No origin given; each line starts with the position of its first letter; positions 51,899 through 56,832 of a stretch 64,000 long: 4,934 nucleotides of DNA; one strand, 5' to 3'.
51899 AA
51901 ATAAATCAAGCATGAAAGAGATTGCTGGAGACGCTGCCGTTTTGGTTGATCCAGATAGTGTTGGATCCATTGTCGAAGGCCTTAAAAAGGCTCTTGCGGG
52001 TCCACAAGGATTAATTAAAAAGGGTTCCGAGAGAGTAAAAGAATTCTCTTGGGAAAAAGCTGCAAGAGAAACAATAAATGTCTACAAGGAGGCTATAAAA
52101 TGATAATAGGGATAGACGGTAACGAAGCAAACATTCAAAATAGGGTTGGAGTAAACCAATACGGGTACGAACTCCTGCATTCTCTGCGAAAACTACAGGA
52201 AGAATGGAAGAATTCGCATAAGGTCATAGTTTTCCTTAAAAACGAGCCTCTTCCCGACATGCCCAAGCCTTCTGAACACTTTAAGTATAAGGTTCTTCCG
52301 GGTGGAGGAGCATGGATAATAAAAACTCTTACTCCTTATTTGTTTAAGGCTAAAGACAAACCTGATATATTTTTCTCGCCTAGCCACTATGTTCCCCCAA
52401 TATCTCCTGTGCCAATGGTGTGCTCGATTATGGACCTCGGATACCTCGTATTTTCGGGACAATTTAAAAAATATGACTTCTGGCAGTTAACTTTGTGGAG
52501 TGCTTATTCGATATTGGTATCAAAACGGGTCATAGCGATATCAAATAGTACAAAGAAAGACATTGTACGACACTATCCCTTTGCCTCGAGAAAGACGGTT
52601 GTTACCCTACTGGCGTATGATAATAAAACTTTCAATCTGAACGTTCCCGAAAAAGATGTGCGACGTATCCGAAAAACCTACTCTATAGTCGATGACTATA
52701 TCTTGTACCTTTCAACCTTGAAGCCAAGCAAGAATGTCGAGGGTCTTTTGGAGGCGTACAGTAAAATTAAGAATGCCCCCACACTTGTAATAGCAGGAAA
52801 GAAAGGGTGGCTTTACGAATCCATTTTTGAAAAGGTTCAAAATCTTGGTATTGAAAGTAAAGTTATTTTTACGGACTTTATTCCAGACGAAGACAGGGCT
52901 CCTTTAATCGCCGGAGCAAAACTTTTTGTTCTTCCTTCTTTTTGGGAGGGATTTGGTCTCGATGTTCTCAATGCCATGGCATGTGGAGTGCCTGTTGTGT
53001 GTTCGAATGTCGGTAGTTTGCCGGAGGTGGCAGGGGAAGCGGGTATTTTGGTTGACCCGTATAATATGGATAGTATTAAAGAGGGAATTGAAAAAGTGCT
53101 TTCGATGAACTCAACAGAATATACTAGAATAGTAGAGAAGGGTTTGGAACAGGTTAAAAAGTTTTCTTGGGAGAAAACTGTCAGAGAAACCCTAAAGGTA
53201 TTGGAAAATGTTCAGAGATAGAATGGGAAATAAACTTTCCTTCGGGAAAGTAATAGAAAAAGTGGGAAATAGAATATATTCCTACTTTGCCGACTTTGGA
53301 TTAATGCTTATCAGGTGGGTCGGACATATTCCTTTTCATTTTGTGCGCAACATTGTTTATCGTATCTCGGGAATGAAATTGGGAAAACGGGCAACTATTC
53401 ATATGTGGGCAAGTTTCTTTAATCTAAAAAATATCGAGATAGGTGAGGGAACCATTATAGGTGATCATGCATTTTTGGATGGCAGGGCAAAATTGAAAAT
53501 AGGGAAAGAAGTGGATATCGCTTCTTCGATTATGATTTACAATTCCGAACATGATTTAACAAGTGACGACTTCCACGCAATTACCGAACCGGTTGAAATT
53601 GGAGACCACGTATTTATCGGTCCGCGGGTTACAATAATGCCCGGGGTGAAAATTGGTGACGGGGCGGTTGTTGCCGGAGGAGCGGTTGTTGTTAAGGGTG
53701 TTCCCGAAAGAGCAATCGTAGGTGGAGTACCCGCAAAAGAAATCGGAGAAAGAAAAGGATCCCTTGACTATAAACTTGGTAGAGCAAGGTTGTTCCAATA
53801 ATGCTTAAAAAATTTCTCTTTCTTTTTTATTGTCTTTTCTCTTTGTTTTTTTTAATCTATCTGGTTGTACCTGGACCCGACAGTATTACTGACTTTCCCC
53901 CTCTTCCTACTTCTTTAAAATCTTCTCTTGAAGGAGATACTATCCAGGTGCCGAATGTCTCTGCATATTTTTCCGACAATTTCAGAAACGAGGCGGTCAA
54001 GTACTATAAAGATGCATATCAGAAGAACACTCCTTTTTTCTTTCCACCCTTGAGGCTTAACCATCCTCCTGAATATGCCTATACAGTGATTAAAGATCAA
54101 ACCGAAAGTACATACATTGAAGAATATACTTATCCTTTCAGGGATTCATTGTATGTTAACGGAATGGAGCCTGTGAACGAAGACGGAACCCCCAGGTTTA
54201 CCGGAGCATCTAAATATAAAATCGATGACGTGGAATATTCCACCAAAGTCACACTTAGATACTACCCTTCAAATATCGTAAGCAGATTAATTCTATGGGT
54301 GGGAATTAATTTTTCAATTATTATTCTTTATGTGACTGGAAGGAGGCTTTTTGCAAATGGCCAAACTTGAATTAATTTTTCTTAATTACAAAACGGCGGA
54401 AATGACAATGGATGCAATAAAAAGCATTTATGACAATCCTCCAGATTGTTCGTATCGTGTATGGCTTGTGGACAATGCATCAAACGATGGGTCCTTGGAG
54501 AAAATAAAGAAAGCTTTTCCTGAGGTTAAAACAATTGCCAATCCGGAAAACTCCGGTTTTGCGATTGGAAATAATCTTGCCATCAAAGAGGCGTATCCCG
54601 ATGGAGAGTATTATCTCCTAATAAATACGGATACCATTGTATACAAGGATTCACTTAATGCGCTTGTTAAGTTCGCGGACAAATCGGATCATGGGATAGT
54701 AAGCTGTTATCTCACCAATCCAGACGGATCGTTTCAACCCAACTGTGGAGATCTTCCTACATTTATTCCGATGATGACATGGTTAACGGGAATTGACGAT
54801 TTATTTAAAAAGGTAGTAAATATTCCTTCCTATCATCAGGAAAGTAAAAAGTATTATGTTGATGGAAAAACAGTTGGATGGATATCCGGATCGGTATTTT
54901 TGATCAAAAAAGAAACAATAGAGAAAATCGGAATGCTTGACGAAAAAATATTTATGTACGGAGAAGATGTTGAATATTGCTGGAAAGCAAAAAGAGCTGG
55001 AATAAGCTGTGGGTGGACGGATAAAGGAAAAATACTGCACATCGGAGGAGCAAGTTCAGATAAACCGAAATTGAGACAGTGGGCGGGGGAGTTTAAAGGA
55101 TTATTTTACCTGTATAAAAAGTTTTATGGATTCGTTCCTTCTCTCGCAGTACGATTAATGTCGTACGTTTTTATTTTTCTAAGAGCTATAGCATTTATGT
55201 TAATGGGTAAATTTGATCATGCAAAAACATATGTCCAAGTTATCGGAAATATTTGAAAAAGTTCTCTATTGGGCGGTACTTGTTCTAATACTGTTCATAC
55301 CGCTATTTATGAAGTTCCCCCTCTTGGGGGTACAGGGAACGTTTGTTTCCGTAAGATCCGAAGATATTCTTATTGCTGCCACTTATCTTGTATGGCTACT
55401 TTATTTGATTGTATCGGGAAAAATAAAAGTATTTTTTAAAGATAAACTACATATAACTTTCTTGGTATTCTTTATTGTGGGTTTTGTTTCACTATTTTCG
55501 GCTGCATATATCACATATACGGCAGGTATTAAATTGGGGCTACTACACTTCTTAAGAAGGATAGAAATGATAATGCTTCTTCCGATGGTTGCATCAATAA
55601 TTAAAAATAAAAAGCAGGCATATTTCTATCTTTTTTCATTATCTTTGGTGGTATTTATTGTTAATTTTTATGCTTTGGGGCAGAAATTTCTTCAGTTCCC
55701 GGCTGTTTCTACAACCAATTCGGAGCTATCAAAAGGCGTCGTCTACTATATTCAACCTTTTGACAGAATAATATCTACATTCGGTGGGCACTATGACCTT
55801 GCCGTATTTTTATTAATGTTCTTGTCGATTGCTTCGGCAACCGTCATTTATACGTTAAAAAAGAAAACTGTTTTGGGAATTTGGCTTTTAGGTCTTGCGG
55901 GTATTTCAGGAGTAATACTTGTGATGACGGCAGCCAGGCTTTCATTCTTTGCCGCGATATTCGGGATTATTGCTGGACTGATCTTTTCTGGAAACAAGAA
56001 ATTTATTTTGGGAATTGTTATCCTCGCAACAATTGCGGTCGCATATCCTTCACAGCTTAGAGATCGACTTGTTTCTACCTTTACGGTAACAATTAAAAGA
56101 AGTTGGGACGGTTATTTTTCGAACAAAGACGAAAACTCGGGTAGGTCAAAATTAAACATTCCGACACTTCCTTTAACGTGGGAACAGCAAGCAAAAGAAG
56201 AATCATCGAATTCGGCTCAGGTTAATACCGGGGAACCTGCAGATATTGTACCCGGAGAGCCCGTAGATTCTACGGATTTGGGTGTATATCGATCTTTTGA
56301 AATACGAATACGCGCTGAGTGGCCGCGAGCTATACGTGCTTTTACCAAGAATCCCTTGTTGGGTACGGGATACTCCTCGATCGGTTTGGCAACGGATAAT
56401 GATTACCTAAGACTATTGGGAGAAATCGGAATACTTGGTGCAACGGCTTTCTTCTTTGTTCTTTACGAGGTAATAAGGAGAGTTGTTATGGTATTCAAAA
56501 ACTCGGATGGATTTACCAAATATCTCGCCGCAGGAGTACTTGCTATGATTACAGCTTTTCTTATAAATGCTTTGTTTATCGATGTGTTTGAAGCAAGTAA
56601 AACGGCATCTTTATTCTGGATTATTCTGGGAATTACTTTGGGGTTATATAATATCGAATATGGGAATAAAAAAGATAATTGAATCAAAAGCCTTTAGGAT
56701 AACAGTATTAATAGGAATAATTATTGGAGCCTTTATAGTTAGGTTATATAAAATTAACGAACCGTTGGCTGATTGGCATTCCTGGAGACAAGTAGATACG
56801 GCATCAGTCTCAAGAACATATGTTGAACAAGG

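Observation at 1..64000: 64-kb single-strand glycosylation supercluster dominated by GT-C-type membrane glycosyltransferases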

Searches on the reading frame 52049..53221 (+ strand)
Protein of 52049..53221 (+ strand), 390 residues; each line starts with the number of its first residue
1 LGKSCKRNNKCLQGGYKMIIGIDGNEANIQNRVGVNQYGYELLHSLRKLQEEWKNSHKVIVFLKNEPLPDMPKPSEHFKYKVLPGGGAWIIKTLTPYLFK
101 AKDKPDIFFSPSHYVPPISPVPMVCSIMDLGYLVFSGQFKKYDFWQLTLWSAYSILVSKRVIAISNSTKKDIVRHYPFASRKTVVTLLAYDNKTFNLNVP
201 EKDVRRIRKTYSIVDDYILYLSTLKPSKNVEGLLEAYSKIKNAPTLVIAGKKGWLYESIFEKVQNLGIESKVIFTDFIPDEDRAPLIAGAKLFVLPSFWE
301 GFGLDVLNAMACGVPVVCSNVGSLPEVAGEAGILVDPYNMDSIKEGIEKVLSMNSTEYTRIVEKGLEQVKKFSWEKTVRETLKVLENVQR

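Call 8: search_protein_families(library=pfam, proteins=[window:52049-53221:+], max_evalue=0.01)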
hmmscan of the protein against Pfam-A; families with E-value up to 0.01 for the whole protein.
window:52049-53221:+ (390 aa): 6 families
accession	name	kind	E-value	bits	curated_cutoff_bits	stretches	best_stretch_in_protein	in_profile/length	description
PF00534.26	Glycos_transf_1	-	8.1e-36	123.6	26.4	1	215-365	15-169/172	Glycosyl transferases group 1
PF13692.12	Glyco_trans_1_4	-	2.3e-30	106.2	27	1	217-352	3-141/142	Glycosyl transferases group 1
PF20706.3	GT4-conflict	-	3.7e-09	36.5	26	1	240-320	229-312/385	Family 4 Glycosyltransferase in conflict systems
PF13439.12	Glyco_transf_4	-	0.00015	22.3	28.5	1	34-185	3-161/170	Glycosyltransferase Family 4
PF00982.27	Glyco_transf_20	-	0.0015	17.8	32.5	1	330-377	416-463/473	Glycosyltransferase family 20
PF13524.12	Glyco_trans_1_2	-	0.0031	17.9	25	1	245-381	16-142/144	Glycosyl transferase-like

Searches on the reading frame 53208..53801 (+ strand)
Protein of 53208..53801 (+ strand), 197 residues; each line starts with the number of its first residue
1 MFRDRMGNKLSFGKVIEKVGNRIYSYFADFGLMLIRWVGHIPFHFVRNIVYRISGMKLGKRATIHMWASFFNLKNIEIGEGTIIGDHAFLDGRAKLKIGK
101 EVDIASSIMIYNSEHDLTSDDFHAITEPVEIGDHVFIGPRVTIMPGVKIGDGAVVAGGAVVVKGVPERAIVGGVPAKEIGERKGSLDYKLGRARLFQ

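Call 8: search_protein_families(library=pfam, proteins=[window:53208-53801:+], max_evalue=0.01)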
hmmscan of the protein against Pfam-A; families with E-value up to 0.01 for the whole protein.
window:53208-53801:+ (197 aa): 4 families
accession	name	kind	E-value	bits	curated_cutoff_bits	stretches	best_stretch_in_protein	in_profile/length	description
PF00132.30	Hexapep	-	2.6e-14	52.6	27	1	129-161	2-34/36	Bacterial transferase hexapeptide (six repeats)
PF14602.12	Hexapep_2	-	8.4e-10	38.7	27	1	128-161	1-32/34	Hexapeptide repeat of succinyl-transferase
PF25084.1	LbH_EIF2B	-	0.0013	19.2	54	1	74-160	20-98/105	EIF2B subunit epsilon LbH domain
PF25087.1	GMPPB_C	-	0.0045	17.1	39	0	129-160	11-42/110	GMPPB C-terminal domain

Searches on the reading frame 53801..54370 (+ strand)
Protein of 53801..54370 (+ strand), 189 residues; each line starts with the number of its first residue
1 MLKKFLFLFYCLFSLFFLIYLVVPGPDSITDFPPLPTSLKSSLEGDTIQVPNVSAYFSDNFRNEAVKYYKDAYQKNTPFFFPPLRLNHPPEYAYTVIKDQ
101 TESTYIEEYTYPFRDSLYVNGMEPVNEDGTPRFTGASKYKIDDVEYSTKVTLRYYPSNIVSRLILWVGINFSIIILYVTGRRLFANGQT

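Call 8: search_protein_families(library=pfam, proteins=[window:53801-54370:+], max_evalue=0.01)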
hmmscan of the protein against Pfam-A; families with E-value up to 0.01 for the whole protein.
window:53801-54370:+ (189 aa): 0 families

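Call 18: search_protein_families(library=ncbifam, proteins=[window:53801-54370:+], max_evalue=1)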
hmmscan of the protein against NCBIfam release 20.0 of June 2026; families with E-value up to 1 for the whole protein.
window:53801-54370:+ (189 aa): 1 family
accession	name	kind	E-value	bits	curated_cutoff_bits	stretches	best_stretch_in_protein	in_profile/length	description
NF033218.1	anchor_AmaP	equivalog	0.29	10.9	55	0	2-33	4-30/166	alkaline shock response membrane anchor protein AmaP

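Call 32: search_protein_families(library=pfam, proteins=[window:53801-54370:+], max_evalue=10)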
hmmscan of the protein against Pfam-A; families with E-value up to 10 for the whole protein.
window:53801-54370:+ (189 aa): 0 families

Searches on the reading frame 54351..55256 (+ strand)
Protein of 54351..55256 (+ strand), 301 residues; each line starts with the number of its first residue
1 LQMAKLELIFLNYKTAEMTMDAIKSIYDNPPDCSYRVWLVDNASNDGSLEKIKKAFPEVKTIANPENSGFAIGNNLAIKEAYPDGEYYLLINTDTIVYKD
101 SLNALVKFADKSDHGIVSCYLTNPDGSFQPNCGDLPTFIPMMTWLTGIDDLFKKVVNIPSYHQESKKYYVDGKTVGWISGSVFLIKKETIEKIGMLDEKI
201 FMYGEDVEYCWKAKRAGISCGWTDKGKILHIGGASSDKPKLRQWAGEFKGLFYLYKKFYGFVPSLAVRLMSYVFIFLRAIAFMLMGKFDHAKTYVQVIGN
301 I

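Call 8: search_protein_families(library=pfam, proteins=[window:54351-55256:+], max_evalue=0.01)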
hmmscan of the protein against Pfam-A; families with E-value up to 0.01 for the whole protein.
window:54351-55256:+ (301 aa): 3 families
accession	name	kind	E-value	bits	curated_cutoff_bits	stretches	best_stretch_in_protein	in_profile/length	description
PF00535.33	Glycos_transf_2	-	5.7e-15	56.1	23.3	1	16-119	10-113/168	Glycosyl transferase family 2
PF13641.12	Glyco_tranf_2_3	-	2.2e-05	25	27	1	9-219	34-200/230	Glycosyltransferase like family 2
PF13632.12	Glyco_trans_2_3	-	0.00012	22.5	27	1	89-282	3-175/198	Glycosyl transferase family group 2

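Call 49: search_protein_families(library=ncbifam, proteins=[window:54351-55256:+], max_evalue=0.001)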
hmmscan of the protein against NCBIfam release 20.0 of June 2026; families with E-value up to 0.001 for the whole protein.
window:54351-55256:+ (301 aa): 6 families
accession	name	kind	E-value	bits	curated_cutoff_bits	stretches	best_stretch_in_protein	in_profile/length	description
TIGR01556.1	rhamnosyltran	subfamily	1.2e-11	44.4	200.55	1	180-233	150-203/281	rhamnosyltransferase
NF050113.1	gal_furan_GlfT1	equivalog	5.7e-07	29.1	330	1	36-242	30-218/290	galactofuranosyltransferase GlfT1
TIGR03937.1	PgaC_IcaA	equivalog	2.9e-06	26.5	422.3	0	8-116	49-158/407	poly-beta-1,6-N-acetyl-D-glucosamine synthase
NF007482.0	PRK10073.1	equivalog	2.6e-05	23.4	423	1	4-119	6-120/334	glycosyltransferase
NF047683.1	TeichurnBiosyTuaG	equivalog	4.2e-05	23.3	400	1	7-115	9-117/252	teichuronic acid biosynthesis protein TuaG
TIGR03965.1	mycofact_glyco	equivalog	0.0005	19.1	280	0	174-230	225-280/467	mycofactocin biosynthesis glycosyltransferase MftF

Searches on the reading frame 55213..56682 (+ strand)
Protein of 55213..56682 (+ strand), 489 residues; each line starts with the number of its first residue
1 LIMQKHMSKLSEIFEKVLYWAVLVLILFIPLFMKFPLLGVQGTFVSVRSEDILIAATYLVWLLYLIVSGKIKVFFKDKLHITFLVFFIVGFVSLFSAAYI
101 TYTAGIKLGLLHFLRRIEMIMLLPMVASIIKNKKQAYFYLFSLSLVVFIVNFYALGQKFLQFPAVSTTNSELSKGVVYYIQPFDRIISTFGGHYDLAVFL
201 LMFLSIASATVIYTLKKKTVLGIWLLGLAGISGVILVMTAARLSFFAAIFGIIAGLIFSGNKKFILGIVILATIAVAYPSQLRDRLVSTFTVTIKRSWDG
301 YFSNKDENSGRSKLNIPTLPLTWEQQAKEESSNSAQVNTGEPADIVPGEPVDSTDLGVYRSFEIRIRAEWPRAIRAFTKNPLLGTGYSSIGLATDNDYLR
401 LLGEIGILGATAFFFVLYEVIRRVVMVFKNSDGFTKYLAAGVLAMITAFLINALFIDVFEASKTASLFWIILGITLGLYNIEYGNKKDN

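Call 8: search_protein_families(library=pfam, proteins=[window:55213-56682:+], max_evalue=0.01)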
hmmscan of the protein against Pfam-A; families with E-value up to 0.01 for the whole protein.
window:55213-56682:+ (489 aa): 1 family
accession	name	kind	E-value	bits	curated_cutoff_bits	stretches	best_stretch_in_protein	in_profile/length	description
PF04932.20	Wzy_C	-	6.7e-07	29.6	31.7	1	230-414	4-149/149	O-Antigen ligase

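Call 18: search_protein_families(library=ncbifam, proteins=[window:55213-56682:+], max_evalue=1)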
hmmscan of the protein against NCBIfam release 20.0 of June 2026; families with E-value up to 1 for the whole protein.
window:55213-56682:+ (489 aa): 1 family
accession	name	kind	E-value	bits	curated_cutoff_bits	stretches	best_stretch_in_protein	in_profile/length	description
NF033802.1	AimP_fam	subfamily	0.13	12.5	35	1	262-278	2-18/43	lysogeny pheromone AimP family peptide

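Call 32: search_protein_families(library=pfam, proteins=[window:55213-56682:+], max_evalue=10)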
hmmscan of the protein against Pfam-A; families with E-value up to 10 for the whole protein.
window:55213-56682:+ (489 aa): 1 family
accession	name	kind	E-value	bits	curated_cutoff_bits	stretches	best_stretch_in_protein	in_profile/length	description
PF04932.20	Wzy_C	-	6.7e-07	29.6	31.7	1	230-414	4-149/149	O-Antigen ligase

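Call 79: search_solved_structures(query=window:55213-56679:+, max_evalue=10)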
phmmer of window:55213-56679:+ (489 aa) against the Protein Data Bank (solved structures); distinct sequences matched with E-value up to 10: 1.
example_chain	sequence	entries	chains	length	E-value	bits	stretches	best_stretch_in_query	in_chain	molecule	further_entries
4e1l_A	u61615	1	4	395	1.2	11.4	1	330-395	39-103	Acetoacetyl-CoA thiolase 2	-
